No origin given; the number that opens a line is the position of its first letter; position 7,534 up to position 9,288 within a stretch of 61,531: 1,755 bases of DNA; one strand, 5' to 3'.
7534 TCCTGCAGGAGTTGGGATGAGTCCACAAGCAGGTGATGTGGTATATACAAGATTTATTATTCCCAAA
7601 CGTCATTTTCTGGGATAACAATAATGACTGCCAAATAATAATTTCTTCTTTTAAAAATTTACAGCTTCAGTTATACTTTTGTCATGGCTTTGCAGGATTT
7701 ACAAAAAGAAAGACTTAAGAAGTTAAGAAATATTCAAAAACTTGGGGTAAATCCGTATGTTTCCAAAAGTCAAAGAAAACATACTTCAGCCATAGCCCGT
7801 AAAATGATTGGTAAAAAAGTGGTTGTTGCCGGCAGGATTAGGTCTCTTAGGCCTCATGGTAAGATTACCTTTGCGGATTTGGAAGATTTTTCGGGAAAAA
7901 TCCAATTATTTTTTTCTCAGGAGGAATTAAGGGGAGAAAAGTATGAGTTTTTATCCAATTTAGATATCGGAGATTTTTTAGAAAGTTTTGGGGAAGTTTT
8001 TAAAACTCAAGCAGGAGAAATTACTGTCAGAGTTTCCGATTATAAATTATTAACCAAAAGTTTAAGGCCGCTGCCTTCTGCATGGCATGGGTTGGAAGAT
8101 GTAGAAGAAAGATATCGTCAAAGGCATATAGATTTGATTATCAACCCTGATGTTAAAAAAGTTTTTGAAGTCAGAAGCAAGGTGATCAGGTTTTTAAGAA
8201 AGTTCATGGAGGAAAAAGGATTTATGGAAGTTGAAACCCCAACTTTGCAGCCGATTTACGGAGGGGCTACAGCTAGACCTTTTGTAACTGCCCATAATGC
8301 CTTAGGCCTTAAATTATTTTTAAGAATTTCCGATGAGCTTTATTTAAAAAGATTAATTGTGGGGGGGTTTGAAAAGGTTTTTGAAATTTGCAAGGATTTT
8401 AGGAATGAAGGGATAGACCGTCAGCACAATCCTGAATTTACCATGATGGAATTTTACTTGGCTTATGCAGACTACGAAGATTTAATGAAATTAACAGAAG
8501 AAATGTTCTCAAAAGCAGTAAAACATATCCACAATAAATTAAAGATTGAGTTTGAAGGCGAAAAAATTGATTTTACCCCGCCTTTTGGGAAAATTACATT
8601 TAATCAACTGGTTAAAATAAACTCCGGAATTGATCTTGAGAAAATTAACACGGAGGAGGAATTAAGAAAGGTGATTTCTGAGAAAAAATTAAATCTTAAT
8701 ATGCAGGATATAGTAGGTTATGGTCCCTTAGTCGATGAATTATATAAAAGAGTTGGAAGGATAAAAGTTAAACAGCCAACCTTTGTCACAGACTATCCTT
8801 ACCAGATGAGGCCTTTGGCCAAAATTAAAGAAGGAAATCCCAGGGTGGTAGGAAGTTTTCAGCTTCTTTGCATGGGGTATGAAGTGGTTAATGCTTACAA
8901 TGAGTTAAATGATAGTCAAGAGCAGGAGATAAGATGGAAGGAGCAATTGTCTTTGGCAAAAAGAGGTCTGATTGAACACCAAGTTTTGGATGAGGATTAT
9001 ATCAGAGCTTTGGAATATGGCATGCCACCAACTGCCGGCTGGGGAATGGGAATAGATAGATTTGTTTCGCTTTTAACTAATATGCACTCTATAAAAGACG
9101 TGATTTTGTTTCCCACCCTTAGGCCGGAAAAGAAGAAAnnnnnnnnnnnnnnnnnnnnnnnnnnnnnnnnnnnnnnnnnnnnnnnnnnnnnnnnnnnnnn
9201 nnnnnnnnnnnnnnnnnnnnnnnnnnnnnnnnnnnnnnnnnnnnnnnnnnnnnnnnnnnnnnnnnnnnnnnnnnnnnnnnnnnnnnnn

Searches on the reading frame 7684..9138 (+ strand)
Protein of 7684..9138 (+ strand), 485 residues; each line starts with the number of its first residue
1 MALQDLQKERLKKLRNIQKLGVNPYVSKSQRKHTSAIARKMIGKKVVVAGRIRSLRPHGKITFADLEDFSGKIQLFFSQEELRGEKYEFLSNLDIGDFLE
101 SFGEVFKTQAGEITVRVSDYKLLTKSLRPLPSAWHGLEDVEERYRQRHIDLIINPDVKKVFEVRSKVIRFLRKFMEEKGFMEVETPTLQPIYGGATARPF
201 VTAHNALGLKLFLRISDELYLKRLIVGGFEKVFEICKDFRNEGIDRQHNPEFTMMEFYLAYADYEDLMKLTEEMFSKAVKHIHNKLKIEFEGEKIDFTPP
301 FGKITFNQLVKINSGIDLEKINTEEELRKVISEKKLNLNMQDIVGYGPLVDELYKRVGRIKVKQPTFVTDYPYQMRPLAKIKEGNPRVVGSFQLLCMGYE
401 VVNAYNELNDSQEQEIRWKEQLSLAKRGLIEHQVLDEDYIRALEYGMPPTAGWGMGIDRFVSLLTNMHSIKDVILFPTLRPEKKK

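Call 48: search_protein_families(library=pfam, proteins=[window:7684-9138:+], max_evalue=0.00001)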
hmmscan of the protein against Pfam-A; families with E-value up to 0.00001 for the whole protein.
window:7684-9138:+ (485 aa): 3 families
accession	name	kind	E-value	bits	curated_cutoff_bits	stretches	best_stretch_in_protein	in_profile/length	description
PF00152.25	tRNA-synt_2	-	1.3e-89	300.8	25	1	140-479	2-307/308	tRNA synthetases class II (D, K and N)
PF01336.31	tRNA_anti-codon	-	5.4e-15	55.5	27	1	46-123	1-75/75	OB-fold nucleic acid binding domain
PF01409.25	tRNA-synt_2d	-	5.4e-06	26.5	19.8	0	231-300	104-172/246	tRNA synthetases class II core domain (F)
